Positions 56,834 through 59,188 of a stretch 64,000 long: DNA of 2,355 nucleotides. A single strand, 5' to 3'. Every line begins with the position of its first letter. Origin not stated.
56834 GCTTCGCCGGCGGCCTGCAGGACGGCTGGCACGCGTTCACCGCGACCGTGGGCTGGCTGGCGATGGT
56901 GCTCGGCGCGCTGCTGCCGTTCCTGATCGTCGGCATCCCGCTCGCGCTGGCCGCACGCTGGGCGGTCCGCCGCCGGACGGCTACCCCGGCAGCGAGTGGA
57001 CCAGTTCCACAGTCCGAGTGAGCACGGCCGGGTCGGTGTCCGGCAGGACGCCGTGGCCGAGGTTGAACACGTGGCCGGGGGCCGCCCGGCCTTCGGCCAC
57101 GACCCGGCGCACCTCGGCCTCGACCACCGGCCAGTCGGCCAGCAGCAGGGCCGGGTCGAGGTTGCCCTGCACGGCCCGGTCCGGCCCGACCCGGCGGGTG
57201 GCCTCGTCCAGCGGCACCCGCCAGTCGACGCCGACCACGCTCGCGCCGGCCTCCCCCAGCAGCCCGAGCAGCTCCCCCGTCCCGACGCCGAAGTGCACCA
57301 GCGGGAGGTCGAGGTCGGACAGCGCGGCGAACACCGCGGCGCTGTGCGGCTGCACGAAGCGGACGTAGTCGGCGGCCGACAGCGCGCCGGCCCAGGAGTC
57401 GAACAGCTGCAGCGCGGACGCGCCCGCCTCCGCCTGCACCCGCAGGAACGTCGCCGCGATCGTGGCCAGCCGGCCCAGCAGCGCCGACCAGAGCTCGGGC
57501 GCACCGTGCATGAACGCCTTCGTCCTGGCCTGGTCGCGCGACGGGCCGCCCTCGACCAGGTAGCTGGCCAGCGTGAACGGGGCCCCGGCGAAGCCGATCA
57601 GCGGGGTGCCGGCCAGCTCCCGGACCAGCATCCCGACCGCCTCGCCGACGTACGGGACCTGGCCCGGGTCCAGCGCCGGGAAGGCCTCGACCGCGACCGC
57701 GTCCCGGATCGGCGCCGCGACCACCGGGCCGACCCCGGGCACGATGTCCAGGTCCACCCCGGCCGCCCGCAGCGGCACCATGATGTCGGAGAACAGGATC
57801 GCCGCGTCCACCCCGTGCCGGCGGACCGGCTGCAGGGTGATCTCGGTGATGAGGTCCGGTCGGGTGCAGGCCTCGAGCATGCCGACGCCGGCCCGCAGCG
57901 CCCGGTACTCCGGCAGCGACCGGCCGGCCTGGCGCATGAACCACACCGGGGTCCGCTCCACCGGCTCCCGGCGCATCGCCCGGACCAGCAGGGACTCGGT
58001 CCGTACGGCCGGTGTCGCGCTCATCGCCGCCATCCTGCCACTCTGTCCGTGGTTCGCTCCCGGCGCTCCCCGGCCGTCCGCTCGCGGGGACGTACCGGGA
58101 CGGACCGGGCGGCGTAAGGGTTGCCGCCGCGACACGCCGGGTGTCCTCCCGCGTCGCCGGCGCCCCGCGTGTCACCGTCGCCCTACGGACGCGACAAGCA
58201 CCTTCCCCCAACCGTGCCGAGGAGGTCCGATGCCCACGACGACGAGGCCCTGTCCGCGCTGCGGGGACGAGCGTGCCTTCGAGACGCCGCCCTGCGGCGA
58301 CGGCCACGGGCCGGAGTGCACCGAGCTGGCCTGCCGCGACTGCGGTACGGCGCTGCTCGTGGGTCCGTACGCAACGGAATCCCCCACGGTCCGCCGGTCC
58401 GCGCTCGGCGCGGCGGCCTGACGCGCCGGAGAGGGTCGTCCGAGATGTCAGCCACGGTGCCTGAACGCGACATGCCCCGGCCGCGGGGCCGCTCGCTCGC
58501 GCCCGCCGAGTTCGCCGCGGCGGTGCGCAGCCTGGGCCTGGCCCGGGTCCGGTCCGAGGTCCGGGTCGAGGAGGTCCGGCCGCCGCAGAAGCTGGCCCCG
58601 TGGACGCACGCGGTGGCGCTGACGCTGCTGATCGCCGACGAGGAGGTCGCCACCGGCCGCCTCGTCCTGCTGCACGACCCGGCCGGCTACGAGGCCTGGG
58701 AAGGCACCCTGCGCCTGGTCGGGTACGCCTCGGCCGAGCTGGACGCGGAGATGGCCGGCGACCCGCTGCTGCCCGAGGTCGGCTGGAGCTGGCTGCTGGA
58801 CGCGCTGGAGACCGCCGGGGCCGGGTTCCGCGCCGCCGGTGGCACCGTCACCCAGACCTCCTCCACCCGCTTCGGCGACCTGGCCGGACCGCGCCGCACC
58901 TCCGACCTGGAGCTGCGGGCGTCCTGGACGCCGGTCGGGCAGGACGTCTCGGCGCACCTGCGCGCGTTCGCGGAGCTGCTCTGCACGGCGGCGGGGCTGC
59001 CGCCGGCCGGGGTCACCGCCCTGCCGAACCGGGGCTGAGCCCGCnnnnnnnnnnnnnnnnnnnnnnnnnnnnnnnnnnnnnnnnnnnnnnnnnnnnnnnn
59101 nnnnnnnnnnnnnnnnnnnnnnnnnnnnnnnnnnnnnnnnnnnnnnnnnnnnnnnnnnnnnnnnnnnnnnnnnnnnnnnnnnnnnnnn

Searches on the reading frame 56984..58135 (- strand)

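Call 75: search_protein_families(library=pfam, proteins=[window:56984-58135:-], max_evalue=0.00001)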
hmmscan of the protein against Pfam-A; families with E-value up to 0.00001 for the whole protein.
window:56984-58135:- (384 aa): 1 family
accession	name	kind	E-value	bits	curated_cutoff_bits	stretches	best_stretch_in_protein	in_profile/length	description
PF01208.23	URO-D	-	8.2e-122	407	23.9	1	47-381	3-345/346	Uroporphyrinogen decarboxylase (URO-D)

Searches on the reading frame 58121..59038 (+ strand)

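Call 5: search_protein_families(library=pfam, proteins=[window:58121-59038:+], max_evalue=0.1)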
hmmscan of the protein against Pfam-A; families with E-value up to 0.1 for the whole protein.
window:58121-59038:+ (305 aa): 1 family
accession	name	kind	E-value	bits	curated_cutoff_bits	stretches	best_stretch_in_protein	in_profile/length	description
PF11452.13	DUF3000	-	9.2e-71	237.3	25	1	128-299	2-175/175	Protein of unknown function (DUF3000)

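Call 6: search_protein_families(library=ncbifam, proteins=[window:58121-59038:+], max_evalue=0.1)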
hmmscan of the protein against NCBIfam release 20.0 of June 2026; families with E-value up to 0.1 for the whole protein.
window:58121-59038:+ (305 aa): 0 families
